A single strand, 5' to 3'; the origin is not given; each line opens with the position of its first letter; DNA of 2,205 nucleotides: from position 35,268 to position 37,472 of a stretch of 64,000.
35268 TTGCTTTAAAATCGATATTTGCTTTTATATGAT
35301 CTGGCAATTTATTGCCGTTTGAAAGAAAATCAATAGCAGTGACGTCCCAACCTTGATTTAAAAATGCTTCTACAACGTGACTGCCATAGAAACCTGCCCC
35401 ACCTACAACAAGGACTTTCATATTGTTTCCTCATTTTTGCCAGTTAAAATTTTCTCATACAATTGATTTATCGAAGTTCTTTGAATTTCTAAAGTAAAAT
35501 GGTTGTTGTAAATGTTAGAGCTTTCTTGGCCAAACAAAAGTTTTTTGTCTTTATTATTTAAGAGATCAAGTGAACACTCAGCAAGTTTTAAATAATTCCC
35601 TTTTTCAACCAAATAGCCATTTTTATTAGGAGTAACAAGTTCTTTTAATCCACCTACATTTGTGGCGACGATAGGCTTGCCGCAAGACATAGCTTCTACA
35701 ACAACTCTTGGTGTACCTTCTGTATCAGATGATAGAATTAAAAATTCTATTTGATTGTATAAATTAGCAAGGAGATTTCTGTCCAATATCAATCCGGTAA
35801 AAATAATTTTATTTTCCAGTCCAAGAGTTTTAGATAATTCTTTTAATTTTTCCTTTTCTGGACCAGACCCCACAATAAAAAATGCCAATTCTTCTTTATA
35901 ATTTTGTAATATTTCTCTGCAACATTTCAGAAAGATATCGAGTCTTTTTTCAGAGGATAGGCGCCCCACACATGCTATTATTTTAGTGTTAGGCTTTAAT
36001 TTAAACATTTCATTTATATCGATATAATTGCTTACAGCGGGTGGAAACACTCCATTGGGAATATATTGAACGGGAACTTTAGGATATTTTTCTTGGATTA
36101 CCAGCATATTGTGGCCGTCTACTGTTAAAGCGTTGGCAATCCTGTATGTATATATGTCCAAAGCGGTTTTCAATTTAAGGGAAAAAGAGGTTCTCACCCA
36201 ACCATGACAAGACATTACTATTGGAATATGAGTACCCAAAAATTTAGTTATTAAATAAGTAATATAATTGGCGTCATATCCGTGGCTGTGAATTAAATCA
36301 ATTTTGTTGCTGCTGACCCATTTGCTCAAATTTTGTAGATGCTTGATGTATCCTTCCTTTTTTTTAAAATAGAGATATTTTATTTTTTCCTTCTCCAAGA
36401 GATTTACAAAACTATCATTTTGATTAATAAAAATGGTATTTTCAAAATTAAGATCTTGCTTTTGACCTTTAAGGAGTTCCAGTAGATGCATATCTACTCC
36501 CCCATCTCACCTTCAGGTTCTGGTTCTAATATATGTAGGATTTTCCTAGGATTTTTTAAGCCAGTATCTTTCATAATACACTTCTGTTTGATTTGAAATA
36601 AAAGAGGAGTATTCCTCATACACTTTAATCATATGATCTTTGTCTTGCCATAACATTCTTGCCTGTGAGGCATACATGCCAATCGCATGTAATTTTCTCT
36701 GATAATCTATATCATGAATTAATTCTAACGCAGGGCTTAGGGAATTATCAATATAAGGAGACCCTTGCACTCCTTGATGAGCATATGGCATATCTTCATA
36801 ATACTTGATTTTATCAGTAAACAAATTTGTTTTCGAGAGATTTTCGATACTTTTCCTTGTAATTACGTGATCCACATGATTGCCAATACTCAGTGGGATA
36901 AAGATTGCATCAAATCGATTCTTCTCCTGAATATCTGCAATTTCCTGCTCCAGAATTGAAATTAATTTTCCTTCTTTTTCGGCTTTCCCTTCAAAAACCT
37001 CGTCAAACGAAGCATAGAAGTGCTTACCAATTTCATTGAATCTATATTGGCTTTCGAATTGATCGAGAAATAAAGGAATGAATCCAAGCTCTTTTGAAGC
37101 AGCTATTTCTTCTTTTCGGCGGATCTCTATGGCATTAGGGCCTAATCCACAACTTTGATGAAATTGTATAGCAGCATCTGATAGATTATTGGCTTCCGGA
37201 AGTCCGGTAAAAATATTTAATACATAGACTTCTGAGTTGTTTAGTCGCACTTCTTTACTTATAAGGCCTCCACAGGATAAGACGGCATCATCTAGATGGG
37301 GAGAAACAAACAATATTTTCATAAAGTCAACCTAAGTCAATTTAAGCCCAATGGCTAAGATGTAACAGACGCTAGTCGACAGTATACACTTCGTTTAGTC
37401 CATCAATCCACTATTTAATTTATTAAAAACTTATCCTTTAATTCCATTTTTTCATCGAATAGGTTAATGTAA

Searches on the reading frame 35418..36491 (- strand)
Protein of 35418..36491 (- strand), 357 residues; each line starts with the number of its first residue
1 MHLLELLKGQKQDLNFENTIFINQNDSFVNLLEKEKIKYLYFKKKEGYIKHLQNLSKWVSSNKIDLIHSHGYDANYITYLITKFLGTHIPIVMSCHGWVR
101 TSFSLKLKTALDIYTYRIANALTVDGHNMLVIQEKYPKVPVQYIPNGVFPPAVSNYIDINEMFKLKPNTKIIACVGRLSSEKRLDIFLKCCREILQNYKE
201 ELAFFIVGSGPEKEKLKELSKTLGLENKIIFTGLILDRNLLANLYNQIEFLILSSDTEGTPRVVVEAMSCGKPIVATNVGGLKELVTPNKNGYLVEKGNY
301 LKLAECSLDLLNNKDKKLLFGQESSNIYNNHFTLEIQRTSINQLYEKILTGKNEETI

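Call 9: search_protein_families(library=pfam, proteins=[window:35418-36491:-], max_evalue=0.001)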
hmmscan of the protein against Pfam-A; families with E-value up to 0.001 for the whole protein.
window:35418-36491:- (357 aa): 6 families
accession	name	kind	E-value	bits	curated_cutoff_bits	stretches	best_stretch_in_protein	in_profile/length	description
PF00534.26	Glycos_transf_1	-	6.7e-38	130.4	26.4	1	164-318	10-163/172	Glycosyl transferases group 1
PF13692.12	Glyco_trans_1_4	-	1e-34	120.3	27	1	170-313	2-142/142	Glycosyl transferases group 1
PF13439.12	Glyco_transf_4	-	9.7e-11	42.4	28.5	1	31-148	40-166/170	Glycosyltransferase Family 4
PF20706.3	GT4-conflict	-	3.9e-05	23.2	26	1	168-287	196-321/385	Family 4 Glycosyltransferase in conflict systems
PF13477.12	Glyco_trans_4_2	-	0.00011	22.9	23.4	1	19-120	28-131/139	Glycosyl transferase 4-like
PF13579.12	Glyco_trans_4_4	-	0.00078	20.3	29.7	0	49-147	57-158/158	Glycosyl transferase 4-like domain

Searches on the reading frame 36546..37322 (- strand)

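Call 9: search_protein_families(library=pfam, proteins=[window:36546-37322:-], max_evalue=0.001)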
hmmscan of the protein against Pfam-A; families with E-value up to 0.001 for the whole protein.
window:36546-37322:- (258 aa): 1 family
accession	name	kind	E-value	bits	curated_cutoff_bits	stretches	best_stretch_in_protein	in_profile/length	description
PF02585.22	PIG-L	-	1.8e-14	54.7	28.2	1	4-159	1-125/129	GlcNAc-PI de-N-acetylase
